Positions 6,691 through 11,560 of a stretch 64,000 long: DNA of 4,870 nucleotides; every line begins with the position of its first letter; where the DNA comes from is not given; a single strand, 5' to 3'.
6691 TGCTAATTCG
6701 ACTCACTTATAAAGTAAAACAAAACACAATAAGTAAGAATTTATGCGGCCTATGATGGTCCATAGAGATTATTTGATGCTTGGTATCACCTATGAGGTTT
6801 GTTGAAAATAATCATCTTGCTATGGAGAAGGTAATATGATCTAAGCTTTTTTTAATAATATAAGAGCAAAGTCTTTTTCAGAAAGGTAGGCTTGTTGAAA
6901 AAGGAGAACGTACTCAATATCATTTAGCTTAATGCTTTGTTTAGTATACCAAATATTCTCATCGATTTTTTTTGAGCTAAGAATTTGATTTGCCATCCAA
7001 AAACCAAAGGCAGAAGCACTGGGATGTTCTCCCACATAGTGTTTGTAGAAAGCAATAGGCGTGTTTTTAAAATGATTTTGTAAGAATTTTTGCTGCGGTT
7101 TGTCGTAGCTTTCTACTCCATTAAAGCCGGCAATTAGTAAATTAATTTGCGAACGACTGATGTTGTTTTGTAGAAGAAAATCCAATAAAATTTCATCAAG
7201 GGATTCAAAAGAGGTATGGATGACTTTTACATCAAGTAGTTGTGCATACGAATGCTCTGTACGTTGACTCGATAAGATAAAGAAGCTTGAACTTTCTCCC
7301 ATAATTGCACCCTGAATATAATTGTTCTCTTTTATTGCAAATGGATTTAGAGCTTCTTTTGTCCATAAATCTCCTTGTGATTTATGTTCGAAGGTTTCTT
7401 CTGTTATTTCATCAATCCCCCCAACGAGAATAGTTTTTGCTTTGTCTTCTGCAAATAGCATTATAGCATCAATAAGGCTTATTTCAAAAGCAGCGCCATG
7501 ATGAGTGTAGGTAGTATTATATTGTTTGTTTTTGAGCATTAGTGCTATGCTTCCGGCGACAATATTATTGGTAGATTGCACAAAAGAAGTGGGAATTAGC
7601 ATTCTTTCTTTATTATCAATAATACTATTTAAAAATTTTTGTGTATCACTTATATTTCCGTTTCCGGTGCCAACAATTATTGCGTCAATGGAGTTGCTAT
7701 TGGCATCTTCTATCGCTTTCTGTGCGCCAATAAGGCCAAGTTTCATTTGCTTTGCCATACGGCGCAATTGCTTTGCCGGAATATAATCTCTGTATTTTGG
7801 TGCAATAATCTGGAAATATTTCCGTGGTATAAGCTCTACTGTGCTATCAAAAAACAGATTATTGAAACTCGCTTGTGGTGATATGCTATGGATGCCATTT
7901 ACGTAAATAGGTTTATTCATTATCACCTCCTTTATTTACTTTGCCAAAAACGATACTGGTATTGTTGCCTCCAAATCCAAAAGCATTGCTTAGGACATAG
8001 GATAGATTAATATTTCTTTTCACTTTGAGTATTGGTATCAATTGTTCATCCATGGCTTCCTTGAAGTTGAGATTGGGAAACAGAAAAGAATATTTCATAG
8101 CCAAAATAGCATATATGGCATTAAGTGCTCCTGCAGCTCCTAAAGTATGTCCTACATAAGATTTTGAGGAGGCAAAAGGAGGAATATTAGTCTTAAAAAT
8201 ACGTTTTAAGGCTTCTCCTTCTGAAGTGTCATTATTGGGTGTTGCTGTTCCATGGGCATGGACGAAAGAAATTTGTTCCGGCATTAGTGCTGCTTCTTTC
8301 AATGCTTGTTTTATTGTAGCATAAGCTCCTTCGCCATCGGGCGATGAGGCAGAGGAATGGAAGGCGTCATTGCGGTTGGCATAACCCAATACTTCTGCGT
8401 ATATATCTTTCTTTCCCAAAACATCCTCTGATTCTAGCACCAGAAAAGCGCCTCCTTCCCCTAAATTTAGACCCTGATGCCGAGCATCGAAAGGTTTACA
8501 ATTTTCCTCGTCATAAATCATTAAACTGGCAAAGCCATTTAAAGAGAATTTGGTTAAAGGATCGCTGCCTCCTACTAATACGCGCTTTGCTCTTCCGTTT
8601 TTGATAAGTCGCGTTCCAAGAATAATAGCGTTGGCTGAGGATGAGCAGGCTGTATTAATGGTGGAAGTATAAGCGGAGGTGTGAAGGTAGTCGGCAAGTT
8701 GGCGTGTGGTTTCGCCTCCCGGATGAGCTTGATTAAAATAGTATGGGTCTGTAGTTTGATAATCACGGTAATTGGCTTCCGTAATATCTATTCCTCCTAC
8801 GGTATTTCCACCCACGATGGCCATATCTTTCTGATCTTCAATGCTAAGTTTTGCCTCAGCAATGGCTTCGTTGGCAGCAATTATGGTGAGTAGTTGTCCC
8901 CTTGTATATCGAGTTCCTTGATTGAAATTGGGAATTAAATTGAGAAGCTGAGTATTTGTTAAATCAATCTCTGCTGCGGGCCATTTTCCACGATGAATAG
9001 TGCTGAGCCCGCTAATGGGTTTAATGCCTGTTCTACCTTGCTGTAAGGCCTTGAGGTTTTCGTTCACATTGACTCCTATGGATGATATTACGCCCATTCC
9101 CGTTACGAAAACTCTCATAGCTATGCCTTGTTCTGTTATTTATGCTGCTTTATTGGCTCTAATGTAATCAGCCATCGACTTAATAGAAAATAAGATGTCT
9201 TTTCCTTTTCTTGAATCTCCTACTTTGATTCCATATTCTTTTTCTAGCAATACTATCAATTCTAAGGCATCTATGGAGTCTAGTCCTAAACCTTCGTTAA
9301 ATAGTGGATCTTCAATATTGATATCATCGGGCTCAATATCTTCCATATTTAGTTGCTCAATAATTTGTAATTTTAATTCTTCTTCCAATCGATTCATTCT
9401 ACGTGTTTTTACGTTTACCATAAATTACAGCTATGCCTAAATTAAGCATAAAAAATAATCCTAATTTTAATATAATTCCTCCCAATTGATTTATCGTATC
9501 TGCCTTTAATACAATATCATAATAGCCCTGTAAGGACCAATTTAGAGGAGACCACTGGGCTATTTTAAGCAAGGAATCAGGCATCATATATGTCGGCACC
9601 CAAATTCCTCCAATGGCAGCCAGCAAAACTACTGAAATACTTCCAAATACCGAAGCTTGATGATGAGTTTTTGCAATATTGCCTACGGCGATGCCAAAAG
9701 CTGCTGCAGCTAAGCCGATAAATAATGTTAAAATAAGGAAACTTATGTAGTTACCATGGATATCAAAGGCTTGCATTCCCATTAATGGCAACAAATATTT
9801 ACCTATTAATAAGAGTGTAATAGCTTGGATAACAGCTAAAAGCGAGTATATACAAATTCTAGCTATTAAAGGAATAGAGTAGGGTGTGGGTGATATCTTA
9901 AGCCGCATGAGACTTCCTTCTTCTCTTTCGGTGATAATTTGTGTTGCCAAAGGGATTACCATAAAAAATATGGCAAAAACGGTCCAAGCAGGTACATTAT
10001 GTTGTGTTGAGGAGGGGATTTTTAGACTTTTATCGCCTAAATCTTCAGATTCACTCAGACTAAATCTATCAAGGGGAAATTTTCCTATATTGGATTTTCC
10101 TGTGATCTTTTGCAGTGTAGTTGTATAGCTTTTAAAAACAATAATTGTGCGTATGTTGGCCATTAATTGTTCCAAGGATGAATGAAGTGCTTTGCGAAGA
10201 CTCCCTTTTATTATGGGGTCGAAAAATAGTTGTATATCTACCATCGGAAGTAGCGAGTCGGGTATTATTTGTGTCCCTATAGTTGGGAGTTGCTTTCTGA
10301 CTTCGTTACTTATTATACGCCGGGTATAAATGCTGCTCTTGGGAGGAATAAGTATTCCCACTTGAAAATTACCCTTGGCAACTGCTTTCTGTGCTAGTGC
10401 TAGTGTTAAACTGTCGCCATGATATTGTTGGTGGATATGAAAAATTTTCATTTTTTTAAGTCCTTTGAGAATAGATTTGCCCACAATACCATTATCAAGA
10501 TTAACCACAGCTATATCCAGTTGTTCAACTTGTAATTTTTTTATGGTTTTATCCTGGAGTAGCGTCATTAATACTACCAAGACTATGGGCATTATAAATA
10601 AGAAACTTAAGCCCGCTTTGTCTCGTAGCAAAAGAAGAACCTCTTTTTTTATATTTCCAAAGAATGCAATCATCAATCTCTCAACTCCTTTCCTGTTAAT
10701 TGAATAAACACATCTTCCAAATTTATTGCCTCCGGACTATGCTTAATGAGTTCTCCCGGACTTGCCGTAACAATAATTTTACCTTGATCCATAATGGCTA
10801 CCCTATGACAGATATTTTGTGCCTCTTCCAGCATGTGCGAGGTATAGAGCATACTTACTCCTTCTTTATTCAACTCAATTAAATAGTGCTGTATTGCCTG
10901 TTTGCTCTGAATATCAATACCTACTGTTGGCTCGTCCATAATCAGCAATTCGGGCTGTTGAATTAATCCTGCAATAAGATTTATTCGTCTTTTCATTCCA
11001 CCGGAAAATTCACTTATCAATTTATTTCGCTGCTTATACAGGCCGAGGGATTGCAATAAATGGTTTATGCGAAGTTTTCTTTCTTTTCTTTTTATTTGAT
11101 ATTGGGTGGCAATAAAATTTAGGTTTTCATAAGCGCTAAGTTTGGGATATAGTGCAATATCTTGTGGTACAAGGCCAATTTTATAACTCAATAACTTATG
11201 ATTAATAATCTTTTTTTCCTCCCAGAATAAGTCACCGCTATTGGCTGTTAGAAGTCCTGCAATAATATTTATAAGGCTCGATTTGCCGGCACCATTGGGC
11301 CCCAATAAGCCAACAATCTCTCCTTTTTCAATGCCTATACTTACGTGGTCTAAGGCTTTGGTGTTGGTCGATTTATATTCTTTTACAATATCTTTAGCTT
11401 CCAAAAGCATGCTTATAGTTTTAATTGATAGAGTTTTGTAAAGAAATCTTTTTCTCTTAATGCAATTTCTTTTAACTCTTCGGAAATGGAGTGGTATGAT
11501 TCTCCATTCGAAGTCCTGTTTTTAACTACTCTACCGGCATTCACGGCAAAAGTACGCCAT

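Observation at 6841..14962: Compact nine-gene darA/darB cluster with its own KS, CLF-like KS, ACP and ABC-2 exporter, lacking the polyene half of flexirubin clusters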

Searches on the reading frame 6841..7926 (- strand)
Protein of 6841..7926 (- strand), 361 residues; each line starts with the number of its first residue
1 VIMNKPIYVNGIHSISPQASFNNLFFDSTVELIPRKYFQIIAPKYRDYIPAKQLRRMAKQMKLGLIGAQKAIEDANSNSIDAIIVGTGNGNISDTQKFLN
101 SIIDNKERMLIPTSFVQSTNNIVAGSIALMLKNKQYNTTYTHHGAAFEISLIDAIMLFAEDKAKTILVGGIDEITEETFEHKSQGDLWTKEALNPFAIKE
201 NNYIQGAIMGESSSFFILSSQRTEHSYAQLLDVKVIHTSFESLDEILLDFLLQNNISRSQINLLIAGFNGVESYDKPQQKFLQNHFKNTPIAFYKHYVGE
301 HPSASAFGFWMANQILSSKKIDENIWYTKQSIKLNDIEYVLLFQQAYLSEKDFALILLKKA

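Call 3: search_protein_families(library=pfam, proteins=[window:6841-7926:-], max_evalue=0.01)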
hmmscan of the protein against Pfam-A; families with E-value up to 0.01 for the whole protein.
window:6841-7926:- (361 aa): 3 families
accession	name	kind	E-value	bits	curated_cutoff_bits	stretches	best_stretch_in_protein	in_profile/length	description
PF13723.12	Ketoacyl-synt_2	-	8.1e-10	39.1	25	1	47-182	20-149/223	Beta-ketoacyl synthase, N-terminal domain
PF00109.32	ketoacyl-synt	-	1.7e-07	31.5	20.8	1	49-221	78-249/252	Beta-ketoacyl synthase, N-terminal domain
PF21698.3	Spo16_C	-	0.0088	16.2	27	0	246-274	11-39/43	Spo16 protein, C-terminal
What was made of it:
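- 6841..7926 (-): Catalytically dead ketosynthase partner, chain-length-factor-like (DarE of C. pinensis, DarK of Azoarcus). PF13723 Ketoacyl-synt_2 (call 3).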

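Call 4: search_protein_families(library=ncbifam, proteins=[window:6841-7926:-], max_evalue=0.01)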
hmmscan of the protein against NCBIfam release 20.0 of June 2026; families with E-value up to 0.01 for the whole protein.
window:6841-7926:- (361 aa): 7 families
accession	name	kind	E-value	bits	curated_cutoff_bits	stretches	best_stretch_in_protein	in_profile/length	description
TIGR03150.1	fabF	equivalog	2.6e-11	42.8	493.75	1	44-174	55-191/407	beta-ketoacyl-ACP synthase II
NF005589.0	PRK07314.1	subfamily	1.3e-09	37.4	387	1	44-176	58-196/413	beta-ketoacyl-ACP synthase II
NF005084.0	PRK06519.1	equivalog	2.3e-07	30.3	320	1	79-304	113-340/397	beta-ketoacyl-ACP synthase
NF004970.0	PRK06333.1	subfamily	5.7e-06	25.4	525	1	47-173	69-202/424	beta-ketoacyl-ACP synthase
NF006618.0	PRK09185.1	subfamily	0.00046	19.3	407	1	70-225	88-238/394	beta-ketoacyl-ACP synthase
NF006587.0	PRK09116.1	equivalog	0.0012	17.7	470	0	51-341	64-377/408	beta-ketoacyl-ACP synthase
NF006274.0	PRK08439.1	equivalog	0.003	16.4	621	1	49-171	61-189/406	beta-ketoacyl-ACP synthase II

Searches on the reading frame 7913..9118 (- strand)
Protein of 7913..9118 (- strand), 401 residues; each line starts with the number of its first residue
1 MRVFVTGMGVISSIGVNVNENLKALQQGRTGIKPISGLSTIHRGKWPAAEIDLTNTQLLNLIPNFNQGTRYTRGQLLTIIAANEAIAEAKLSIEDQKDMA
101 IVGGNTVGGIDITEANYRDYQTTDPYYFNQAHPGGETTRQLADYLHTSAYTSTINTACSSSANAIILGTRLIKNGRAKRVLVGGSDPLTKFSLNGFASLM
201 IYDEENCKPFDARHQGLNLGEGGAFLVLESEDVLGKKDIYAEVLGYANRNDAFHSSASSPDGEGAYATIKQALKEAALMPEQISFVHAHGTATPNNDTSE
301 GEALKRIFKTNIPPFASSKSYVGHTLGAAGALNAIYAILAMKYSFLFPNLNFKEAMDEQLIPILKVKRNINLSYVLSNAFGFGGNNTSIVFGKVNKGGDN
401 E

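Call 3: search_protein_families(library=pfam, proteins=[window:7913-9118:-], max_evalue=0.01)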
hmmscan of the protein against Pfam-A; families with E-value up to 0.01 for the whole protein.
window:7913-9118:- (401 aa): 4 families
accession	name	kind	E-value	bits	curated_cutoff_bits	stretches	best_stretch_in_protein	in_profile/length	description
PF02801.28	Ketoacyl-synt_C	-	1.5e-30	106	20.8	1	240-352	1-118/119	Beta-ketoacyl synthase, C-terminal domain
PF00109.32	ketoacyl-synt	-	3.4e-23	83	20.8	1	2-231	3-249/252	Beta-ketoacyl synthase, N-terminal domain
PF00108.29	Thiolase_N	-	7.2e-07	29.3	26.4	1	139-191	64-118/260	Thiolase, N-terminal domain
PF08545.16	ACP_syn_III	-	4e-05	23.9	24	1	154-191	3-40/80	3-Oxoacyl-[acyl-carrier-protein (ACP)] synthase III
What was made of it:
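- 7913..9118 (-): FabF-like ketosynthase with the Cys-His-His triad (DarD of C. pinensis, DarJ of Azoarcus). PF00109 and PF02801 (call 3).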

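Call 4: search_protein_families(library=ncbifam, proteins=[window:7913-9118:-], max_evalue=0.01)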
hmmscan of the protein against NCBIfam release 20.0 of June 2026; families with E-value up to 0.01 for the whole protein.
window:7913-9118:- (401 aa): 29 families (the best 25 are shown)
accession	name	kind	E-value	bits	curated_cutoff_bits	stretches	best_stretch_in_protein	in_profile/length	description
NF006618.0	PRK09185.1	subfamily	1.5e-86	290.9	407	1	2-393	4-392/394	beta-ketoacyl-ACP synthase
TIGR03150.1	fabF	equivalog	7.7e-81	271.8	493.75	1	2-391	2-406/407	beta-ketoacyl-ACP synthase II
NF005589.0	PRK07314.1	subfamily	1.6e-77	261.1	387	1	2-394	5-412/413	beta-ketoacyl-ACP synthase II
NF004970.0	PRK06333.1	subfamily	1.6e-66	224.9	525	1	2-394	5-422/424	beta-ketoacyl-ACP synthase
NF004618.0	PRK05952.1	equivalog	2e-66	224.5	455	1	1-393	2-382/384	beta-ketoacyl-ACP synthase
NF006274.0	PRK08439.1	equivalog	3.5e-63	213.8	621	1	2-394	3-406/406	beta-ketoacyl-ACP synthase II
NF005076.0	PRK06501.1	equivalog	7.4e-63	212.9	629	2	135-393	152-422/425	beta-ketoacyl-ACP synthase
NF058662.1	cispenta_AmcF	equivalog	7.9e-61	206.1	325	1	3-392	2-368/369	cispentacin biosynthesis acyltransferase subunit AmcF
NF006587.0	PRK09116.1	equivalog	1.1e-54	185.8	470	1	2-394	3-407/408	beta-ketoacyl-ACP synthase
NF005935.0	PRK07967.1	equivalog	3.7e-53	180.8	630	1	2-395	3-405/406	beta-ketoacyl-ACP synthase I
NF005490.0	PRK07103.1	equivalog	4.1e-52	177.6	445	1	2-393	5-412/414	polyketide beta-ketoacyl:acyl carrier protein synthase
NF005916.1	PRK07910.1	equivalog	2.3e-46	158.6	560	1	3-393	14-417/418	KasA/KasB family beta-ketoacyl-ACP synthase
NF006434.0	PRK08722.1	equivalog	1.5e-44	152.5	759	1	2-393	5-413/414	beta-ketoacyl-ACP synthase II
NF045894.1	PKS_plus_SDR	equivalog_domain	6.1e-26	90.4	1740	1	153-355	168-379/1515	type I polyketide synthase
NF041183.1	Pks2_ls1_myc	equivalog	8.8e-24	82.5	2400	1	142-358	157-378/2086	sulfolipid-1 biosynthesis phthioceranic/hydroxyphthioceranic acid synthase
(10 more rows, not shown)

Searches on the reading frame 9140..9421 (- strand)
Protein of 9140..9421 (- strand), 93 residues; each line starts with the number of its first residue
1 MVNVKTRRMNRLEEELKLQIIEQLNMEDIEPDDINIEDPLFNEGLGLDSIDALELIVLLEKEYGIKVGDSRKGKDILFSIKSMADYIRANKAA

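Call 3: search_protein_families(library=pfam, proteins=[window:9140-9421:-], max_evalue=0.01)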
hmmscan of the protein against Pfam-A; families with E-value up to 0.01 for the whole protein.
window:9140-9421:- (93 aa): 1 family
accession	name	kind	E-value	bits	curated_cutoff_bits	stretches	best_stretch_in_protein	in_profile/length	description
PF00550.31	PP-binding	-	1.5e-09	38.4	20.8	1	28-69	12-51/67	Phosphopantetheine attachment site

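Call 4: search_protein_families(library=ncbifam, proteins=[window:9140-9421:-], max_evalue=0.01)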
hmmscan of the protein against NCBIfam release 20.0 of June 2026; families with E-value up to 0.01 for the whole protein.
window:9140-9421:- (93 aa): 16 families
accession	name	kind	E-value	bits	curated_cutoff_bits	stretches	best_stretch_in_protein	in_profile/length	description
NF006617.0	PRK09184.1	subfamily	4.7e-24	84.3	70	1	5-92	7-95/96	phosphopantetheine-binding protein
TIGR00517.1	acyl_carrier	equivalog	2.3e-10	40.2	70.45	1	10-90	2-76/77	acyl carrier protein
NF002149.0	PRK00982.1-3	equivalog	6.2e-10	38.9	106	1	9-91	1-77/78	acyl carrier protein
NF002148.0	PRK00982.1-2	subfamily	3.9e-09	36.2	71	1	10-90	3-77/79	acyl carrier protein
NF052616.1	ACP_for_OlsHI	equivalog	9.3e-09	35.5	130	1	9-93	1-83/83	ornithine lipid biosynthesis acyl carrier protein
NF002151.0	PRK00982.1-5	equivalog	3.3e-08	33.5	92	1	9-91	1-77/78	acyl carrier protein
NF058660.1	cispen_ACP_AmcB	equivalog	1.3e-07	31.7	80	1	15-90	5-78/80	cispentacin biosynthesis acyl carrier protein AmcB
NF003757.0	PRK05350.1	equivalog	2.3e-07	30.9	65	1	27-67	19-58/83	acyl carrier protein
NF005798.0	PRK07639.1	equivalog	3e-06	27.5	100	1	20-88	14-79/91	petrobactin biosynthesis protein AsbD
NF003464.0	PRK05087.1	equivalog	3e-06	27.2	68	1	18-69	8-56/78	D-alanine--poly(phosphoribitol) ligase subunit DltC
NF002150.0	PRK00982.1-4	subfamily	3.3e-06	27.3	66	1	19-91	13-79/80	acyl carrier protein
NF005480.0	PRK07081.1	equivalog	6.8e-06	25.9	72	1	19-88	7-74/83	acyl carrier protein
NF009104.0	PRK12449.1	equivalog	4.4e-05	23.3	70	1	34-89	23-77/80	acyl carrier protein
NF040636.1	AcpM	exception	6.4e-05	22.9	146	1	19-71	12-61/93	meromycolate extension acyl carrier protein AcpM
NF002147.0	PRK00982.1-1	equivalog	7.6e-05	22.5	84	1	20-90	15-80/83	acyl carrier protein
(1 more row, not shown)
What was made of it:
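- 9140..9421 (-): Acyl carrier protein (DarC). NF006617 scores 84.3 bits against a cut-off of 70 (calls 3, 4).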

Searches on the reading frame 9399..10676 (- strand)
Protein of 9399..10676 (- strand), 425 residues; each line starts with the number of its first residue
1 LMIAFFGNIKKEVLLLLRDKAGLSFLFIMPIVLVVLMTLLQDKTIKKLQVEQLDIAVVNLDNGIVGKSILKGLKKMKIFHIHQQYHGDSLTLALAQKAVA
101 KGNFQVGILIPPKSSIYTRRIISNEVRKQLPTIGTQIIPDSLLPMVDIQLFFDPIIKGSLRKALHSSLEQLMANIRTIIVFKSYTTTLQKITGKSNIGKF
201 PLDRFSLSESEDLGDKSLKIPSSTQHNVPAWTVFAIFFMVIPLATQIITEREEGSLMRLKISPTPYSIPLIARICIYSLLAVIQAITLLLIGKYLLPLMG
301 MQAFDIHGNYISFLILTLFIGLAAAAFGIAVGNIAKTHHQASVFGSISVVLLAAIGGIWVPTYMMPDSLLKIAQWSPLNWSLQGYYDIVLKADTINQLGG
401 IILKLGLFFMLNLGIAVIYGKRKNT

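Call 3: search_protein_families(library=pfam, proteins=[window:9399-10676:-], max_evalue=0.01)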
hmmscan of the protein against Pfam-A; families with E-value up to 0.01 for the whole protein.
window:9399-10676:- (425 aa): 3 families
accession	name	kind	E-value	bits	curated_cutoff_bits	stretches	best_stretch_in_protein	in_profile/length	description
PF12698.13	ABC2_membrane_3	-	8.8e-29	101.1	31.6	1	20-417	1-346/347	ABC-2 family transporter protein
PF01061.29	ABC2_membrane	-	1e-19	71.3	26.9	1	224-388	48-209/211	ABC-2 type transporter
PF12730.13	ABC2_membrane_4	-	0.0089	16.5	27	0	224-337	50-164/179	ABC-2 family transporter protein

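Call 4: search_protein_families(library=ncbifam, proteins=[window:9399-10676:-], max_evalue=0.01)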
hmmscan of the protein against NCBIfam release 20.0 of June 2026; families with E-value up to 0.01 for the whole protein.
window:9399-10676:- (425 aa): 6 families
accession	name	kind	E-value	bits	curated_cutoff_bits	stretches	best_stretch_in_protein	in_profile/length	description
NF038293.1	permease_SagH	equivalog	4.6e-13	48.7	450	2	234-409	187-359/370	SagH family ABC transporter permease subunit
NF033858.1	ABC2_perm_RbbA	equivalog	7.7e-11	40.6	1050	1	233-422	719-906/909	ribosome-associated ATPase/putative transporter RbbA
TIGR00025.1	Mtu_efflux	paralog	5.8e-08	32.6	146.9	1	228-381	43-192/238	ABC transporter efflux protein, DrrB family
TIGR01247.1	drrB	subfamily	1.6e-05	24.7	223.05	1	228-417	51-233/236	daunorubicin resistance ABC transporter membrane protein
TIGR01291.1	nodJ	subfamily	0.0005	19.7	206.65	1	314-414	142-241/253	ABC-2 type transporter, NodJ family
NF041647.1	ABC_perm_CPBP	equivalog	0.0024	16.7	435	1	10-115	10-113/636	ABC transporter permease subunit/CPBP intramembrane protease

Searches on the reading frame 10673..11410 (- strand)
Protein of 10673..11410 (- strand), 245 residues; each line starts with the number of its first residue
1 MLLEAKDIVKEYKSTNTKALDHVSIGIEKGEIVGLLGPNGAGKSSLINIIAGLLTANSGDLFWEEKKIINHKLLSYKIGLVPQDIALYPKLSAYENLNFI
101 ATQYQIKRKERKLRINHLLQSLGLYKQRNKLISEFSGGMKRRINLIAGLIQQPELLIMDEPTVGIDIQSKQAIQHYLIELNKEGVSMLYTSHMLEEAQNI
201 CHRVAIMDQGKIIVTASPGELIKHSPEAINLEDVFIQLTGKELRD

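Call 3: search_protein_families(library=pfam, proteins=[window:10673-11410:-], max_evalue=0.01)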
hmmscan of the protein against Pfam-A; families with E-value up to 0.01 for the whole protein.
window:10673-11410:- (245 aa): 6 families
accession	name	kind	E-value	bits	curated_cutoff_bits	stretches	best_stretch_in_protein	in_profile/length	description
PF00005.33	ABC_tran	-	1.4e-32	113.6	25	1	20-162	1-136/137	ABC transporter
PF13304.12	AAA_21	-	7.9e-09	36.4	27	2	32-59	1-27/304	AAA domain, putative AbiEii toxin, Type IV TA system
PF13476.12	AAA_23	-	3.9e-06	28.1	27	1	31-153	20-142/201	AAA domain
PF02463.25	SMC_N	-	0.0002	21.3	40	0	18-57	11-51/220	RecF/RecN/SMC N terminal domain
PF13555.12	AAA_29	-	0.00036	20.7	27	1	19-58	11-50/61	P-loop containing region of AAA domain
PF03193.22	RsgA_GTPase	-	0.0019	18.5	30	1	13-57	90-133/174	RsgA GTPase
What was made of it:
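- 10673..11410 (-): ABC transporter ATPase (DarI of C. pinensis, DarF of Azoarcus). PF00005, E = 1.4e-32 (call 3).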

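Call 4: search_protein_families(library=ncbifam, proteins=[window:10673-11410:-], max_evalue=0.01)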
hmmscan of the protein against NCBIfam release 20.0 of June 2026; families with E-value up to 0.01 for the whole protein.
window:10673-11410:- (245 aa): 191 families (the best 25 are shown)
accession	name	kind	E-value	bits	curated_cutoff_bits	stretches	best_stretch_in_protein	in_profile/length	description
TIGR01188.1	drrA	subfamily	9.9e-64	215.5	312.45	1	11-223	2-213/302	daunorubicin resistance ABC transporter, ATP-binding protein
TIGR03864.1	PQQ_ABC_ATP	hypoth_equivalog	3.5e-49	167.4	302.25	1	5-239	4-236/236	ABC transporter, ATP-binding subunit, PQQ-dependent alcohol dehydrogenase system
NF033858.1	ABC2_perm_RbbA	equivalog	1.8e-48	165.2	1050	1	6-242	5-244/909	ribosome-associated ATPase/putative transporter RbbA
TIGR03522.1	GldA_ABC_ATP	equivalog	3e-48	164.8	402.6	1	1-221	1-219/301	gliding motility-associated ABC transporter ATP-binding subunit GldA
NF010059.0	PRK13536.1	equivalog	3.8e-45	154.1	549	1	7-224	45-264/342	nodulation factor ABC transporter ATP-binding protein NodI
NF010060.0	PRK13537.1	equivalog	4.4e-45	153.9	521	1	3-224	16-236/314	nodulation factor ABC transporter ATP-binding protein NodI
TIGR04406.1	LPS_export_lptB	equivalog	4.9e-45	153.7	240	1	3-224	2-225/239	LPS export ABC transporter ATP-binding protein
TIGR03265.1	PhnT2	equivalog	2.3e-44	152.1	457.7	1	3-224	5-225/353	putative 2-aminoethylphosphonate ABC transporter ATP-binding protein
TIGR03740.1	galliderm_ABC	subfamily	5.3e-44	150.5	309.75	1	3-237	1-220/223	lantibiotic protection ABC transporter ATP-binding subunit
NF043075.1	MMSYN1_0197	equivalog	5.8e-43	147.1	550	1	2-222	2-221/341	spermidine/putrescine ABC transporter ATP-binding protein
TIGR01288.1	nodI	equivalog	2e-42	145.2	424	1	7-223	6-224/303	nodulation factor ABC transporter ATP-binding protein NodI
TIGR00968.1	3a0106s01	subfamily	3.3e-41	141.4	342.75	1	6-227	4-224/237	sulfate ABC transporter ATP-binding protein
TIGR04521.1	ECF_ATPase_2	equivalog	9.3e-41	139.7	330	1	13-226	14-237/279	energy-coupling factor transporter ATPase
NF040933.2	ABC_arch_GlcV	equivalog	1.8e-39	135.7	450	1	4-229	4-236/357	glucose ABC transporter ATP-binding protein GlcV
NF040840.2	tungstate_WtpC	equivalog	3e-39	135.3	440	1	3-224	2-221/347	tungstate ABC transporter ATP-binding protein WtpC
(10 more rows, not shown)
